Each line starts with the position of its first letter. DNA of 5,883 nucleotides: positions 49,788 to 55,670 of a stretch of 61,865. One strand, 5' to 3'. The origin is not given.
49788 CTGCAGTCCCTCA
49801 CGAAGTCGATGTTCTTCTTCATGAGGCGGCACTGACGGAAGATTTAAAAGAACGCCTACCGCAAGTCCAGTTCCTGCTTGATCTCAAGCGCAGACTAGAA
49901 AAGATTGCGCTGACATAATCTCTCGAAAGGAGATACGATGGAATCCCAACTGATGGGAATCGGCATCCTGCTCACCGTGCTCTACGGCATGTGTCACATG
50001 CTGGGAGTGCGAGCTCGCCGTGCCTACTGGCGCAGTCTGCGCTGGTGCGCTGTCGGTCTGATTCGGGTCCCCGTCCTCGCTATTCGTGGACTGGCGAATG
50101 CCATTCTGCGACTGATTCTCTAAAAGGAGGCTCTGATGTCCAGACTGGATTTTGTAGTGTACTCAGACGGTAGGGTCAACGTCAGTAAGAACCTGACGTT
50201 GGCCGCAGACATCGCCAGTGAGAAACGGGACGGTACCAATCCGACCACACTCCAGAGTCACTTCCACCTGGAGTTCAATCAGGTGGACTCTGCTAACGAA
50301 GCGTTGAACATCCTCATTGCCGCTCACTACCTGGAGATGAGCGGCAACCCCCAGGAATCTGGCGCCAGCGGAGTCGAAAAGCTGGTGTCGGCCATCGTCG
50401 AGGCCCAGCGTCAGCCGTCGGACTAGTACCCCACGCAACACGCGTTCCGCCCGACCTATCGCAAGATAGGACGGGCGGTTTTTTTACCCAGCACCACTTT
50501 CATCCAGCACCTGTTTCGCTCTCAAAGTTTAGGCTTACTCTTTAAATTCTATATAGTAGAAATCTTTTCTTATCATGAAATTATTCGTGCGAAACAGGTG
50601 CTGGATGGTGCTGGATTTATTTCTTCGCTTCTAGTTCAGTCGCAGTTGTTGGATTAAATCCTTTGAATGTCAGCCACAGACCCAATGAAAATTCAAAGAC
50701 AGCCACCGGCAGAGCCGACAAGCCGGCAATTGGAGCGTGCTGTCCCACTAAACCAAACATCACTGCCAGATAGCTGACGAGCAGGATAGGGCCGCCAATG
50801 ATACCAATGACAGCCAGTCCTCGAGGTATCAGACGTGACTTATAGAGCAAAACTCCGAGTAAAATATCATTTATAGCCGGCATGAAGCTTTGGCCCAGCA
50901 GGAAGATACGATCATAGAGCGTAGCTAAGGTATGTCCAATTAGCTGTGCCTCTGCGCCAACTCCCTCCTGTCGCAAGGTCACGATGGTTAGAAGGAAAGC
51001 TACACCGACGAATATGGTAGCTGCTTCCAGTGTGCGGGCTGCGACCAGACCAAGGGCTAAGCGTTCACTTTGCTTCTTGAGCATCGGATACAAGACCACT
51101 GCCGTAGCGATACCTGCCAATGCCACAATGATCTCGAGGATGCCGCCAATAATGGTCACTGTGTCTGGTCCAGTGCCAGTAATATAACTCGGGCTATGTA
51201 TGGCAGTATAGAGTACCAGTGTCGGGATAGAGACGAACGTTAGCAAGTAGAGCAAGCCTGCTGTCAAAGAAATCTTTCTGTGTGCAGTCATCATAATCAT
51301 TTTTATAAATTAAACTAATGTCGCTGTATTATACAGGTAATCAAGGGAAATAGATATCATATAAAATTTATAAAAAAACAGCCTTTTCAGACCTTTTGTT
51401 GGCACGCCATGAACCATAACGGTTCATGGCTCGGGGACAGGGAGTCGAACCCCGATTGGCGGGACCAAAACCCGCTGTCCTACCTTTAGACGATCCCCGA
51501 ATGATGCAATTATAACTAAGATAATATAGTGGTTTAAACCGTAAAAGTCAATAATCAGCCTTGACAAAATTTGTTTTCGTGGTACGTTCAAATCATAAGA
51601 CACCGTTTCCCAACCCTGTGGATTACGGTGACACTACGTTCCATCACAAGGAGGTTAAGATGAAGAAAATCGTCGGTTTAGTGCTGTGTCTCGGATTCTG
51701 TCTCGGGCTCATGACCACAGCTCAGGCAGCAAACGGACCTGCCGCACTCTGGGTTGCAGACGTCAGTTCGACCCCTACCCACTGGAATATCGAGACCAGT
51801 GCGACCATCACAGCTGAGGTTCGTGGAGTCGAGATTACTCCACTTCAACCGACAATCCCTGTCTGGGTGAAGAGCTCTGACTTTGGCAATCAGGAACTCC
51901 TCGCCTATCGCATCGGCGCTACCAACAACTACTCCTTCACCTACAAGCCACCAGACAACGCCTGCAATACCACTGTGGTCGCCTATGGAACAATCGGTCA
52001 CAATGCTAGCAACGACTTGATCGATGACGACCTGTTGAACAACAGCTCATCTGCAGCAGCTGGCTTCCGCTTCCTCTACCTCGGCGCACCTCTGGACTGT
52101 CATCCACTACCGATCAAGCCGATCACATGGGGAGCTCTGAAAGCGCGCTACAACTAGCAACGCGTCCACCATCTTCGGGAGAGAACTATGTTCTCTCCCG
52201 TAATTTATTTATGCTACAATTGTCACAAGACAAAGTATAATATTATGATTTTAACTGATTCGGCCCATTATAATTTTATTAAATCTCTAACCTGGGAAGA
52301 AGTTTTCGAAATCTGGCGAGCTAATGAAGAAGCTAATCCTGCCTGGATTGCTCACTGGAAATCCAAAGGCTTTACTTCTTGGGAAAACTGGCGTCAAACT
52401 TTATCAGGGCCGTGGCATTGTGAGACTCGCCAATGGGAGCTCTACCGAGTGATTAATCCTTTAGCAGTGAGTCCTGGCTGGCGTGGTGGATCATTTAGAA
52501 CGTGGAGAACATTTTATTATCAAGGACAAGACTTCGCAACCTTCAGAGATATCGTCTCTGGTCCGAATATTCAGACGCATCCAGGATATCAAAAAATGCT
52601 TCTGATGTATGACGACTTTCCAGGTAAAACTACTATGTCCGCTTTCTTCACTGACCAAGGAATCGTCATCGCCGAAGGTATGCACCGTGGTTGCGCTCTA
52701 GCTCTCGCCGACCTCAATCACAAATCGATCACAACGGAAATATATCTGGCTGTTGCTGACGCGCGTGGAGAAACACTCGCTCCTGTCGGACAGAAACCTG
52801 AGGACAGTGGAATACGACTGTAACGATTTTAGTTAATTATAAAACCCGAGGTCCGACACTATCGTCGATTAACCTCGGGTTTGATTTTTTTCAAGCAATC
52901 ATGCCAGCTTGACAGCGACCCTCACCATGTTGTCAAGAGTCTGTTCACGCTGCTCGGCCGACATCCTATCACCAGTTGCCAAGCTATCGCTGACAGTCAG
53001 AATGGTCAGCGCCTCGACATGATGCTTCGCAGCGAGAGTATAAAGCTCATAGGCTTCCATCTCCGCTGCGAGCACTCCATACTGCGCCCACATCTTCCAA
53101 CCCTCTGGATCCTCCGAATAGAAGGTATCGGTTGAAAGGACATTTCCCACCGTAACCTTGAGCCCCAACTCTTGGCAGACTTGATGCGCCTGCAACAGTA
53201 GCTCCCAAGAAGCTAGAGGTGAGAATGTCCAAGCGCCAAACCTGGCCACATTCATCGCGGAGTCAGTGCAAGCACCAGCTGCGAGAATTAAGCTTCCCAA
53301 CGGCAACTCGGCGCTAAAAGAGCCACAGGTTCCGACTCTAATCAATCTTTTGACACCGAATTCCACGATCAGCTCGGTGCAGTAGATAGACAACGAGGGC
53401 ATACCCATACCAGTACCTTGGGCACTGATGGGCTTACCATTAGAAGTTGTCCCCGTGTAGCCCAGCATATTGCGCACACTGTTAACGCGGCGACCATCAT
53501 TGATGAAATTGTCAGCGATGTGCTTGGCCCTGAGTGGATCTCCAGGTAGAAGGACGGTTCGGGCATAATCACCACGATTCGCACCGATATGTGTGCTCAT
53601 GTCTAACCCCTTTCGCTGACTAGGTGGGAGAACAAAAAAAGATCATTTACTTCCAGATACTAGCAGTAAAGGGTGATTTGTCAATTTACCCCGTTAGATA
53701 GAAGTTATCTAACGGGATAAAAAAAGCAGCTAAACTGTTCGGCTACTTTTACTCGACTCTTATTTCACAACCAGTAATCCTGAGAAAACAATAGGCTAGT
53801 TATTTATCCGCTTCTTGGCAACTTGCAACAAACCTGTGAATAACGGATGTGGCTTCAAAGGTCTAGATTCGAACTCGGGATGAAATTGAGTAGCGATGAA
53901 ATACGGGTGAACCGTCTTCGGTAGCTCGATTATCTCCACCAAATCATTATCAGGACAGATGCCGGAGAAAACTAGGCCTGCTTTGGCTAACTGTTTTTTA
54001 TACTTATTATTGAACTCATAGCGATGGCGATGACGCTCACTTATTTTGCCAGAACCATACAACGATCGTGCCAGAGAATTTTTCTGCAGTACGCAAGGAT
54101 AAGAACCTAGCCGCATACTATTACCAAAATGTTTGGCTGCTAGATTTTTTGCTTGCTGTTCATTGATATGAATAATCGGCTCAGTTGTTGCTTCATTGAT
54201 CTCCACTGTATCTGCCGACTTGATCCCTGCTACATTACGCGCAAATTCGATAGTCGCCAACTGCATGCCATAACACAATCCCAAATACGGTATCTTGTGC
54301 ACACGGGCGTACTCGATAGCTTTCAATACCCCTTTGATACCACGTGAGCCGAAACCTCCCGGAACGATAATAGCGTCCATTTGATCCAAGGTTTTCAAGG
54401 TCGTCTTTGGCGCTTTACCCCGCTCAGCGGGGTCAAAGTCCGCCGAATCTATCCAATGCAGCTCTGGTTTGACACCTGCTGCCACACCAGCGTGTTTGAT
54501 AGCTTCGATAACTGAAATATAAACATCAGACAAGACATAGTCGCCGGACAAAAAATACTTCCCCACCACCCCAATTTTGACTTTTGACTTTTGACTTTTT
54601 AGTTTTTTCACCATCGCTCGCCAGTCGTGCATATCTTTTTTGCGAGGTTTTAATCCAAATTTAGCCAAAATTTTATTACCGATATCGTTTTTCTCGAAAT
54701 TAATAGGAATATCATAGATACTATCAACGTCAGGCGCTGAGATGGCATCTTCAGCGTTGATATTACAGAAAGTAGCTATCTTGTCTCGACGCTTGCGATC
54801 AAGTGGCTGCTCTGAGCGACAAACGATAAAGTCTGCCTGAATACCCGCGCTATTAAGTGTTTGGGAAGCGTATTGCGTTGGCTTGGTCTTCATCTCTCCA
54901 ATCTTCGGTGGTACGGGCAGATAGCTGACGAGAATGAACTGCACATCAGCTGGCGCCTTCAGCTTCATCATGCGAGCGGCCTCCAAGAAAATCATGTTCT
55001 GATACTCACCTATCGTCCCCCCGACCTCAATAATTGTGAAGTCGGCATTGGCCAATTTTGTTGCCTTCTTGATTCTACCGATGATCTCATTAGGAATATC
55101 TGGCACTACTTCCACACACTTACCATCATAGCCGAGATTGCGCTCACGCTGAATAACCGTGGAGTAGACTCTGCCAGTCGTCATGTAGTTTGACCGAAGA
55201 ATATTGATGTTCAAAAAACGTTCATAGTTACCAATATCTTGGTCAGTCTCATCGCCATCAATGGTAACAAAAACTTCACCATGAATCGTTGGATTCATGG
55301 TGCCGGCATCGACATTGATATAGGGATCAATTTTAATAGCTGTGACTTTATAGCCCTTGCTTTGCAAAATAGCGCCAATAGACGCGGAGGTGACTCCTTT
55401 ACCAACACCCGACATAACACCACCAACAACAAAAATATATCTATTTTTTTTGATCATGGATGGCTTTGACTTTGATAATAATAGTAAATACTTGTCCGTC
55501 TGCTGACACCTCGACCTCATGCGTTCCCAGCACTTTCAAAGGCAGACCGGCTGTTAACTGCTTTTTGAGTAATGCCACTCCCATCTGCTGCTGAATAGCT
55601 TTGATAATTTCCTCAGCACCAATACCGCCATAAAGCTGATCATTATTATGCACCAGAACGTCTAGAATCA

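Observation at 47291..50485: Foreign plus-strand cassette: consensus promoter, nine tiny orphan ORFs, strong terminator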

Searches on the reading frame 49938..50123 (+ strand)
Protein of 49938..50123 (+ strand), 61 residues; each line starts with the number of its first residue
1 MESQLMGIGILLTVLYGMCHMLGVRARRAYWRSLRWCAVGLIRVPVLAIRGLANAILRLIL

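Call 12: search_protein_families(library=pfam, proteins=[window:49938-50123:+], max_evalue=1)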
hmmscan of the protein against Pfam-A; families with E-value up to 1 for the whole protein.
window:49938-50123:+ (61 aa): 1 family
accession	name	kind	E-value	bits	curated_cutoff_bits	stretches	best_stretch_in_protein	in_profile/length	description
PF18895.5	T4SS_pilin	-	0.0053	17.2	26.6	1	6-44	21-61/71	Type IV secretion system pilin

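Call 13: search_protein_families(library=phrogs, proteins=[window:49938-50123:+], max_evalue=1)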
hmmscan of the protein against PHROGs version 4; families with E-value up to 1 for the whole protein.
window:49938-50123:+ (61 aa): 0 families

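Call 71: search_protein_families(library=padloc, proteins=[window:49938-50123:+], max_evalue=0.1)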
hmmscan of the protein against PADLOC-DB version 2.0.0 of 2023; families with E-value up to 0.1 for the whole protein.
window:49938-50123:+ (61 aa): 0 families

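Call 72: search_protein_families(library=ncbifam, proteins=[window:49938-50123:+], max_evalue=0.1)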
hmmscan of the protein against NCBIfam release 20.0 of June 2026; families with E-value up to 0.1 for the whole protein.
window:49938-50123:+ (61 aa): 0 families

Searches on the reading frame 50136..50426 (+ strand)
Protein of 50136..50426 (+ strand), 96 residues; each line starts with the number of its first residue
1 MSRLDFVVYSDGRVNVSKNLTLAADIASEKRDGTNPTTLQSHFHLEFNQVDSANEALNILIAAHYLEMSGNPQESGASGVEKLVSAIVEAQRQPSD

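Call 12: search_protein_families(library=pfam, proteins=[window:50136-50426:+], max_evalue=1)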
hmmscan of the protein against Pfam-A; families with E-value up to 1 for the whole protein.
window:50136-50426:+ (96 aa): 0 families

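Call 13: search_protein_families(library=phrogs, proteins=[window:50136-50426:+], max_evalue=1)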
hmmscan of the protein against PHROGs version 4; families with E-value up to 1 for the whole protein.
window:50136-50426:+ (96 aa): 0 families

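Call 60: find_homologous_proteins(query=A5, max_evalue=0.01)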
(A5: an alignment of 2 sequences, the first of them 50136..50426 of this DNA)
Query A5 (2 sequences) (96 aa, profile of the alignment): 4 proteins with E <= 0.01 among 24 candidates.
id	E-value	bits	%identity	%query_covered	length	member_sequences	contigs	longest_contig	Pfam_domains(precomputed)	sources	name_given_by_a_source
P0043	3.2e-51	190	32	97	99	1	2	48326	-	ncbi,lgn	-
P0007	1.7e-45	171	100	100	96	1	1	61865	-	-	-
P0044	5.9e-29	118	34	97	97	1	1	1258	-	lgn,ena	-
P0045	7.3e-27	111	27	94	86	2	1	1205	-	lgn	-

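Call 61: find_encoding_contigs(protein=P0044, flank=10000, max_places=3)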
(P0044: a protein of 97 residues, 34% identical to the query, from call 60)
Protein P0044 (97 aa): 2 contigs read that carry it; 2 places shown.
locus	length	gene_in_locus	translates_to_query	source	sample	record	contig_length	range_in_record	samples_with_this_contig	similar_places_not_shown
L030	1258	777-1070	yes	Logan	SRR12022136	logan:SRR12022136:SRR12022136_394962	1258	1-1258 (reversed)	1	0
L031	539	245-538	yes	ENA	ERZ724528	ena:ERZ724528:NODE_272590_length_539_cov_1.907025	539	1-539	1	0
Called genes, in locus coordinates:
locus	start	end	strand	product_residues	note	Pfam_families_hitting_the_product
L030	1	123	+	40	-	?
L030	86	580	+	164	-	-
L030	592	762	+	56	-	-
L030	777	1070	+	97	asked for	-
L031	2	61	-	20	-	?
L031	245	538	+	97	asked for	?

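Call 62: find_encoding_contigs(protein=P0045, flank=10000, max_places=3)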
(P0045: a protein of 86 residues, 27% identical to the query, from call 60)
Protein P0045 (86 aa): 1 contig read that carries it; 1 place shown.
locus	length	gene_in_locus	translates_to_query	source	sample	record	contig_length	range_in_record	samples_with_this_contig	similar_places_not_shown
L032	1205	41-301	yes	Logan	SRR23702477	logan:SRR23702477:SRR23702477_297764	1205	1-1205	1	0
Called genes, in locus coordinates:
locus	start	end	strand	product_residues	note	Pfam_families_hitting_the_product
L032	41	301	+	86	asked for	-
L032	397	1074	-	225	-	PF14329:DUF4386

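Call 71: search_protein_families(library=padloc, proteins=[window:50136-50426:+], max_evalue=0.1)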
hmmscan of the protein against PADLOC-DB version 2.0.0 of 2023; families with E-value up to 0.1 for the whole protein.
window:50136-50426:+ (96 aa): 0 families

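Call 72: search_protein_families(library=ncbifam, proteins=[window:50136-50426:+], max_evalue=0.1)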
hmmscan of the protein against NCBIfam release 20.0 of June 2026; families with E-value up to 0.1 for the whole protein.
window:50136-50426:+ (96 aa): 0 families

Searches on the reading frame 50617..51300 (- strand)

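Call 9: search_protein_families(library=pfam, proteins=[window:50617-51300:-], max_evalue=0.01)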
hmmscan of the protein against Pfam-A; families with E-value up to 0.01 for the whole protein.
window:50617-51300:- (227 aa): 1 family
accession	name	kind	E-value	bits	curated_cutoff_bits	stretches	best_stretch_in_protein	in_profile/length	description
PF14329.11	DUF4386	-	3.7e-42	145.1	27.6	1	13-214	1-210/210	Domain of unknown function (DUF4386)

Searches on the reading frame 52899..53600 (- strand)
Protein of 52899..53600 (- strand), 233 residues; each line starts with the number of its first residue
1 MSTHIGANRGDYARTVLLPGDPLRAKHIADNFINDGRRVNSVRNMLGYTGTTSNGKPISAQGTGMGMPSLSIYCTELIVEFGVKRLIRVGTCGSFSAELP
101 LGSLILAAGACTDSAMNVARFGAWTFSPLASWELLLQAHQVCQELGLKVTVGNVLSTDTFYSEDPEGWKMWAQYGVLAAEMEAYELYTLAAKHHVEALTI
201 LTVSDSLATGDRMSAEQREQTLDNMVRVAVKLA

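Call 9: search_protein_families(library=pfam, proteins=[window:52899-53600:-], max_evalue=0.01)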
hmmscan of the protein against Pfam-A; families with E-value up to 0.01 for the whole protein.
window:52899-53600:- (233 aa): 1 family
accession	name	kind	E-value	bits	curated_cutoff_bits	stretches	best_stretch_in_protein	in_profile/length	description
PF01048.26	PNP_UDP_1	-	1.7e-37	129.5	25.1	1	15-228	2-223/233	Phosphorylase superfamily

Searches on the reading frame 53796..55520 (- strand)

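Call 9: search_protein_families(library=pfam, proteins=[window:53796-55520:-], max_evalue=0.01)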
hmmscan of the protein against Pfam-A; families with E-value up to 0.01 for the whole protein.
window:53796-55520:- (574 aa): 5 families
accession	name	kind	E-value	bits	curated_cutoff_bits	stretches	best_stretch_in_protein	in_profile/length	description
PF06418.20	CTP_synth_N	-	7.3e-102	340.7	26.1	1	27-290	1-265/265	CTP synthase N-terminus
PF00117.34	GATase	-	9.9e-36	123.6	22.8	1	330-566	2-189/190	Glutamine amidotransferase class-I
PF01656.29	CbiA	-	4.7e-07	30.3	25.4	1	32-106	3-54/125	CobQ/CobB/MinD/ParA nucleotide binding domain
PF07722.19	Peptidase_C26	-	0.00018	21.8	20.5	1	402-549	98-219/219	Peptidase C26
PF13614.12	AAA_31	-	0.0002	21.8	27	1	38-113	12-89/177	AAA domain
